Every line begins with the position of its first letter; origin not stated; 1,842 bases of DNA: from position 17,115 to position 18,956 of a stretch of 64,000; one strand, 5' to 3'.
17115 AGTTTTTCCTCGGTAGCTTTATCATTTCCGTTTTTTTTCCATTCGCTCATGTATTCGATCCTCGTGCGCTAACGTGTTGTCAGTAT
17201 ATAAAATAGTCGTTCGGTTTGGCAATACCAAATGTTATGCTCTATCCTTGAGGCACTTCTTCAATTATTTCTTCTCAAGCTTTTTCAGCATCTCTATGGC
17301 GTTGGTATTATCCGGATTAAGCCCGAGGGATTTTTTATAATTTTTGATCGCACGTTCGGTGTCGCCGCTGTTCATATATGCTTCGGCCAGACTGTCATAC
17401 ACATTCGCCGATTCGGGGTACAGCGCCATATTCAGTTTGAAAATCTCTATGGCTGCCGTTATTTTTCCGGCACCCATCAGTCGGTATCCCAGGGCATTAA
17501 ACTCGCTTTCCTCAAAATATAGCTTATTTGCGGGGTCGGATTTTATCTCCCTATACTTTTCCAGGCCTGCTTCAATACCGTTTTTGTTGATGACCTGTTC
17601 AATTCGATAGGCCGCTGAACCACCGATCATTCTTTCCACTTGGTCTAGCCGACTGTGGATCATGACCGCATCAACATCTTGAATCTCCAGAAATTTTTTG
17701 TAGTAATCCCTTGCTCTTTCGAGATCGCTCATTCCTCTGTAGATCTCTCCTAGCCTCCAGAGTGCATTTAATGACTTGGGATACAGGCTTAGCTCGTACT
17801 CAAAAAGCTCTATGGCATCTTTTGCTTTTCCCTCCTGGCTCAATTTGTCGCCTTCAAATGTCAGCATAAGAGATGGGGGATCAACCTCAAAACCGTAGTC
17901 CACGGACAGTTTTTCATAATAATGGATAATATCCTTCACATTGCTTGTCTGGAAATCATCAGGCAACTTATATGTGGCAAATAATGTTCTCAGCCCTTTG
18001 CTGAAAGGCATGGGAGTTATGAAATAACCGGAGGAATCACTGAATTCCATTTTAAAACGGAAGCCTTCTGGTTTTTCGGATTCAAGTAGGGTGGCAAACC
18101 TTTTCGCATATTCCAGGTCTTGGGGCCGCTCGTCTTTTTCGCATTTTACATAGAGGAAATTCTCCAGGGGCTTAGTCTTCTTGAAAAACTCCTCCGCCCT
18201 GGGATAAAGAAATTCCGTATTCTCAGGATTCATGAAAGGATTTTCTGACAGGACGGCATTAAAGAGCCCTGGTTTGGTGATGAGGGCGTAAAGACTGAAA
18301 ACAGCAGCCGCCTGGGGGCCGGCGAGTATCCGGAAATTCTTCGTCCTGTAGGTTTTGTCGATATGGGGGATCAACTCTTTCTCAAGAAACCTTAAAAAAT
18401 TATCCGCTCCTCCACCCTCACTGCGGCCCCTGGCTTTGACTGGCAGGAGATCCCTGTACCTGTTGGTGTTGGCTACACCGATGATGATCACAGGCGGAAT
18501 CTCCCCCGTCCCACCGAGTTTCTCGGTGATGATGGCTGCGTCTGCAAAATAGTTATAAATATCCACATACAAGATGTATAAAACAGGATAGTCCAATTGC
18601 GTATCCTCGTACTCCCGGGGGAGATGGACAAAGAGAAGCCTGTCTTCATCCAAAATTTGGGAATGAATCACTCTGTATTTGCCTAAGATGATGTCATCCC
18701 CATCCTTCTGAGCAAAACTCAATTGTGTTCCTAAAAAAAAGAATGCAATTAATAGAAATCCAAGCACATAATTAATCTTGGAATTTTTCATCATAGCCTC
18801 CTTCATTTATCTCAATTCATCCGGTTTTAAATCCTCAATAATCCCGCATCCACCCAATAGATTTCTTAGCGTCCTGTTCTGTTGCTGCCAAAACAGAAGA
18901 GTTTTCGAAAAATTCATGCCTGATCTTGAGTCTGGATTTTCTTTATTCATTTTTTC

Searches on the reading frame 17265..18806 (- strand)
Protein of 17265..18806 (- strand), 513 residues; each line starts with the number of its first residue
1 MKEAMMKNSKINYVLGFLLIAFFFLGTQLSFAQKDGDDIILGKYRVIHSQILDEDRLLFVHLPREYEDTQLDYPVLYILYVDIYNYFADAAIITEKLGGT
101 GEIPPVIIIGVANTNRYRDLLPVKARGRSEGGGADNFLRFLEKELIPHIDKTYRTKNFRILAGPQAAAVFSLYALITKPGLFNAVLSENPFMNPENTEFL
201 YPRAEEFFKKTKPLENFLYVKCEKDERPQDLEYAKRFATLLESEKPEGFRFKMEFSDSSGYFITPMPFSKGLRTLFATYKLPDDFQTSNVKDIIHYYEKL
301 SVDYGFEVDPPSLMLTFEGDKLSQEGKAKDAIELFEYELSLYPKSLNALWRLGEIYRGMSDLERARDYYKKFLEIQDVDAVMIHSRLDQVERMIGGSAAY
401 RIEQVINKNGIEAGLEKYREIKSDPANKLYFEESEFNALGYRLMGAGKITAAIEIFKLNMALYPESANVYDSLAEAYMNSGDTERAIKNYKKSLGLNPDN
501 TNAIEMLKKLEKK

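Call 72: search_protein_families(library=pfam, proteins=[window:17265-18806:-], max_evalue=0.00001)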
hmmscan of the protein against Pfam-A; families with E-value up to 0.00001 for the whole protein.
window:17265-18806:- (513 aa): 11 families
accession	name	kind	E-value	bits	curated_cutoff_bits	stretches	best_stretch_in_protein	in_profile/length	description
PF00756.26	Esterase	-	3.1e-18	66.9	22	1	49-196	1-154/251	Putative esterase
PF07719.23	TPR_2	-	1.3e-13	50.3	27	0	467-500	1-34/34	Tetratricopeptide repeat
PF13181.12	TPR_8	-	7.4e-12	44.9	25.7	1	467-500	1-34/34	Tetratricopeptide repeat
PF14559.12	TPR_19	-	8.5e-12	45.7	25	0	443-507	1-64/68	Tetratricopeptide repeat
PF13432.12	TPR_16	-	5.3e-09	36.8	32.7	0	320-375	5-60/65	Tetratricopeptide repeat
PF13428.12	TPR_14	-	5.7e-09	36.2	23.5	0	468-507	2-41/44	Tetratricopeptide repeat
PF13424.12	TPR_12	-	1.1e-08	35.6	30.1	0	330-375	21-74/77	Tetratricopeptide repeat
PF00515.34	TPR_1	-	4.4e-08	33.1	27.8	0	473-500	7-34/34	Tetratricopeptide repeat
PF13176.12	TPR_7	-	9.3e-08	32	27.9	0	471-502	3-34/36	Tetratricopeptide repeat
PF13174.12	TPR_6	-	7.8e-07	29.8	26.3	0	348-374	2-28/33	Tetratricopeptide repeat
PF13414.12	TPR_11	-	2.6e-06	27.4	26.8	0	475-503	2-30/42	TPR repeat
